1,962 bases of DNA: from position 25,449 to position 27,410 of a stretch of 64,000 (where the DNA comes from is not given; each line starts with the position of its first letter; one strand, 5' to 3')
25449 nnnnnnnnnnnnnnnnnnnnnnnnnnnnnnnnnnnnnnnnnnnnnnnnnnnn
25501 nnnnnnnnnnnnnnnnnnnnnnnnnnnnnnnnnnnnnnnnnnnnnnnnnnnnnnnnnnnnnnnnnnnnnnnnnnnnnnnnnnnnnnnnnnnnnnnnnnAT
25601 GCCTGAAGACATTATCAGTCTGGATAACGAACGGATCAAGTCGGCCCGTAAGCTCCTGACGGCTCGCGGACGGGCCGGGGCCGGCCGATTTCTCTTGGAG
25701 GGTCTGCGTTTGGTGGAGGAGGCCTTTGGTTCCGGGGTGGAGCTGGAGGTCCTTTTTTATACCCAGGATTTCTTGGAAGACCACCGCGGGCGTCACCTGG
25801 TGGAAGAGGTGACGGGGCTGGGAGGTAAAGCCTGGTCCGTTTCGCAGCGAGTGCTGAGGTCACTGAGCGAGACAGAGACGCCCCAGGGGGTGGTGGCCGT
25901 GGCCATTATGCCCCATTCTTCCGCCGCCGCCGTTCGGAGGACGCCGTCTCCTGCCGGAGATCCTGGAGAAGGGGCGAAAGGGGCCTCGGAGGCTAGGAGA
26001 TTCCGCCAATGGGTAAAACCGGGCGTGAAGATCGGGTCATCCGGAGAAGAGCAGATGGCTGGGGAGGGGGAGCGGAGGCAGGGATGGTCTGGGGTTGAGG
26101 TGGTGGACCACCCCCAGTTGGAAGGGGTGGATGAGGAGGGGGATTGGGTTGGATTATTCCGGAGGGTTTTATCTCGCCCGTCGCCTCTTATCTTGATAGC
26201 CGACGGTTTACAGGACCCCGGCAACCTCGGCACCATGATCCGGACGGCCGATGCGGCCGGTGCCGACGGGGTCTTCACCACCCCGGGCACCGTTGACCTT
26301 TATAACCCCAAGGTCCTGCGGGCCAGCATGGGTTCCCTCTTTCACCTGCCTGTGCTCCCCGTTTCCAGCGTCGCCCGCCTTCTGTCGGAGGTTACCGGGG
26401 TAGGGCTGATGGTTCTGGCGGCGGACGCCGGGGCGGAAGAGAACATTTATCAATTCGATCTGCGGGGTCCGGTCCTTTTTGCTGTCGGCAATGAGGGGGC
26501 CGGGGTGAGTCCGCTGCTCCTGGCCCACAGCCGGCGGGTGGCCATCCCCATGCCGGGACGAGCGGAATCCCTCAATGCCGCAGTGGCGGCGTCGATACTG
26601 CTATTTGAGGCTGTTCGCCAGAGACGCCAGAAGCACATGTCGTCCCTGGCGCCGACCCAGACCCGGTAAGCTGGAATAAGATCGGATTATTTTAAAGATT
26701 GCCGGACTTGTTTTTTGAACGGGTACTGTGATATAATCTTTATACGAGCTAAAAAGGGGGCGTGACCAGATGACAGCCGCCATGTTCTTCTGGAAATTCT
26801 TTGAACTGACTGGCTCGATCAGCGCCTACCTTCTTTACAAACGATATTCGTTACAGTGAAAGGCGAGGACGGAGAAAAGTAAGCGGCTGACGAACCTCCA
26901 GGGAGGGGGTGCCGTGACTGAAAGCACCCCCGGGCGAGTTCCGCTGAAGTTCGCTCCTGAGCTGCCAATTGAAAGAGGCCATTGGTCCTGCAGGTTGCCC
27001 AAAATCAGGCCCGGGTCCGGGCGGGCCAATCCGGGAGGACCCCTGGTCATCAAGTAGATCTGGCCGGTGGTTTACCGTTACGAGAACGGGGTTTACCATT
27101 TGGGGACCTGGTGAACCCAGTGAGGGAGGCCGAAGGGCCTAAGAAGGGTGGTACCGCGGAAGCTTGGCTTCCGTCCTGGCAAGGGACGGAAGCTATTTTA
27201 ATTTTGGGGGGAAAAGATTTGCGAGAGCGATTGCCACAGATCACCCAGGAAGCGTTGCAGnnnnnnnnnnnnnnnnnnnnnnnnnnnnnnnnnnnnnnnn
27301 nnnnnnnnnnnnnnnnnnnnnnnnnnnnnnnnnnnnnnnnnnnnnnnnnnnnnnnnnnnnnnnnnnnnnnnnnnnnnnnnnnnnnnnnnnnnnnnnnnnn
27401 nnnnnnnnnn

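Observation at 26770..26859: Phe-codon-rich mini-ORF upstream of, and abutting, the Phe-specific T-box of pheST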

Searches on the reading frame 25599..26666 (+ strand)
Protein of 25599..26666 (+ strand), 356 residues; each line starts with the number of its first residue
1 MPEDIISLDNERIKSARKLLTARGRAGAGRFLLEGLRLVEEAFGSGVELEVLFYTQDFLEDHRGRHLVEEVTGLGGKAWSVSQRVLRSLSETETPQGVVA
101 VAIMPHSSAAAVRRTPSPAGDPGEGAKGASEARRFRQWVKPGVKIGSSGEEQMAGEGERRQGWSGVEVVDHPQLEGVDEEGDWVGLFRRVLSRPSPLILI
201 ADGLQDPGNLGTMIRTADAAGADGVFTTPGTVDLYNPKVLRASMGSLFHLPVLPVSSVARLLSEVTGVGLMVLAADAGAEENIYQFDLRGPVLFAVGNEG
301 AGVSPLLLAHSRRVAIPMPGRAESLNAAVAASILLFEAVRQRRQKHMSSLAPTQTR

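Call 26: search_protein_families(library=pfam, proteins=[window:25599-26666:+], max_evalue=0.00001)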
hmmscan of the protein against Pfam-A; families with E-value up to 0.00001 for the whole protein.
window:25599-26666:+ (356 aa): 3 families
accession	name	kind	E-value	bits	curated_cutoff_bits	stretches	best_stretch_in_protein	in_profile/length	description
PF00588.24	SpoU_methylase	-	5.8e-37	127.4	29.7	1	197-336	2-142/142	SpoU rRNA Methylase family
PF22435.1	MRM3-like_sub_bind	-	4.8e-20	72.2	27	1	10-100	1-84/84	MRM3-like substrate binding domain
PF08032.17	SpoU_sub_bind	-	8.4e-12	45.7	22.8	1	32-105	1-73/76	RNA 2'-O ribose methyltransferase substrate binding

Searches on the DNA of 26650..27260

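Call 4: search_rna_families(source=window, start=26650, end=27260, threshold=evalue, max_evalue=1, show_alignments=3)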
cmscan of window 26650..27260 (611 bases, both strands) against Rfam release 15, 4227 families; matches with E-value up to 1: 1.
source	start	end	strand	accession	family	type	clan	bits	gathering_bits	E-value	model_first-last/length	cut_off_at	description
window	26857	27181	+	RF00230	T-box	Cis-reg; leader;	-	77.7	93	3.9e-17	1-219/219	no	T-box leader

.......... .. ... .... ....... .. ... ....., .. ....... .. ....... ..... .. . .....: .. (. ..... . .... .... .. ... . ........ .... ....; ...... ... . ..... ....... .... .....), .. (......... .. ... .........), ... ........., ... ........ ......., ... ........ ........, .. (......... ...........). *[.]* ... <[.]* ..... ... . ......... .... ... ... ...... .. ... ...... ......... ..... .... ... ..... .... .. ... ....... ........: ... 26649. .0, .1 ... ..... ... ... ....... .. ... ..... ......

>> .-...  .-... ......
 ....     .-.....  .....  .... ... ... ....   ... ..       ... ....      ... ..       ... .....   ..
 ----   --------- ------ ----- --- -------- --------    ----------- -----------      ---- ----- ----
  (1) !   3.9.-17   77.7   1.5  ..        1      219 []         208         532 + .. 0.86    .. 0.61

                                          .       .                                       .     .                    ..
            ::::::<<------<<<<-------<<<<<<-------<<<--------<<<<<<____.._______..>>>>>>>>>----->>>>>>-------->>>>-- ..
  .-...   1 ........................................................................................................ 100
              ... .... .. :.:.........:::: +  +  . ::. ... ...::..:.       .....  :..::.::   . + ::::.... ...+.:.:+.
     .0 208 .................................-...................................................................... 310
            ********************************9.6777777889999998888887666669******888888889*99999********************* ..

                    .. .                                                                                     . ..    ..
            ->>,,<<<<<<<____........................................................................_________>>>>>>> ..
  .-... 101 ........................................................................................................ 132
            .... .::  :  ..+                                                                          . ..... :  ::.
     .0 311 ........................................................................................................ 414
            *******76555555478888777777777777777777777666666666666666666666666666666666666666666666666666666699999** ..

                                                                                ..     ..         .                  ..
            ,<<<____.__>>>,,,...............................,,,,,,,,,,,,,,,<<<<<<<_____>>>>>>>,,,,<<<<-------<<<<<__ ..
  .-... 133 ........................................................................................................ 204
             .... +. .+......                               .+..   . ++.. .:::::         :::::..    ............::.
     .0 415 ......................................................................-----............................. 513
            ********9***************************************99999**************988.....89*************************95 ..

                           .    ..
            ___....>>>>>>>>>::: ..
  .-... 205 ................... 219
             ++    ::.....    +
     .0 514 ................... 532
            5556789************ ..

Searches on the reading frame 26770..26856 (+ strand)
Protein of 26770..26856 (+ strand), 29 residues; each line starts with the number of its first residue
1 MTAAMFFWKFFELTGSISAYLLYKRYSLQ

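Call 8: search_protein_families(library=pfam, proteins=[window:26770-26856:+], max_evalue=10)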
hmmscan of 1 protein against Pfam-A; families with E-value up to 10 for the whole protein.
seq(29 aa): 1 family
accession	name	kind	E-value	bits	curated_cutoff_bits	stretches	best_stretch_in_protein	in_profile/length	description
PF14006.11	YqzL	-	1.5e-07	32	27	1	6-24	2-20/44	YqzL-like protein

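Call 9: search_protein_families(library=ncbifam, proteins=[window:26770-26856:+], max_evalue=10)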
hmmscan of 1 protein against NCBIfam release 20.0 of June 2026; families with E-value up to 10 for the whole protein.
seq(29 aa): 0 families
